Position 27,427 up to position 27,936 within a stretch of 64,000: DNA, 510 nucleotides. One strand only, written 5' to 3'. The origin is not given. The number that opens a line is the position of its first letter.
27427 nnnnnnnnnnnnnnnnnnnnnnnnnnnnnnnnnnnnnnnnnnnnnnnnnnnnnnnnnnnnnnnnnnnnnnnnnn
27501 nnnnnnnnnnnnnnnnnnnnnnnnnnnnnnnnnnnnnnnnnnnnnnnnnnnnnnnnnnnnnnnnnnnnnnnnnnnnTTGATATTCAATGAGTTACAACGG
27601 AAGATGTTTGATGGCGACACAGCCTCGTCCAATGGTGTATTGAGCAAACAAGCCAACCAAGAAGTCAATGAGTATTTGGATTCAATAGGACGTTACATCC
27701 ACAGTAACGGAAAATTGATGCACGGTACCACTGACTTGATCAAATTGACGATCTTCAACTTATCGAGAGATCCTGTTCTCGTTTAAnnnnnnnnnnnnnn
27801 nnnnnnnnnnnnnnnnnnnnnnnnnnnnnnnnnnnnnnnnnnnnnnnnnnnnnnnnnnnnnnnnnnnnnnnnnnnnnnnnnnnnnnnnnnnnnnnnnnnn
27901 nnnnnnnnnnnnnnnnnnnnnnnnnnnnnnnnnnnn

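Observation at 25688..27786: Group I intron inserted exactly at the catalytic NADFDGD motif of an RNAP beta-prime gene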

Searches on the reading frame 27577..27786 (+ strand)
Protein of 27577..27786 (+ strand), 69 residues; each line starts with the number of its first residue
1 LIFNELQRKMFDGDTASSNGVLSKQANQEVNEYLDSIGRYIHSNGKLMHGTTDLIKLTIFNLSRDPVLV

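Call 5: search_protein_families(library=pfam, proteins=[window:27577-27786:+], max_evalue=1)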
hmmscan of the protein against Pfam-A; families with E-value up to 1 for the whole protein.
window:27577-27786:+ (69 aa): 2 families
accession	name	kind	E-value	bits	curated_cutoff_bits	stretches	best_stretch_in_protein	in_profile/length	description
PF24964.1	DUF7769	-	0.11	12.6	27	0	16-33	16-33/55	Domain of unknown function (DUF7769)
PF20041.5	DUF6443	-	0.13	12.9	27.8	1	15-59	10-54/137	Domain of unknown function (DUF6443)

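Call 6: search_protein_families(library=phrogs, proteins=[window:27577-27786:+], max_evalue=1)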
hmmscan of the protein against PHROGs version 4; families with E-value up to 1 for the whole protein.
window:27577-27786:+ (69 aa): 1 family
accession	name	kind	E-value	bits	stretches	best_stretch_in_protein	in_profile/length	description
phrog_2986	-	DNA, RNA and nucleotide metabolism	6.5e-07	28.9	1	11-63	485-538/539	RNA polymerase beta subunit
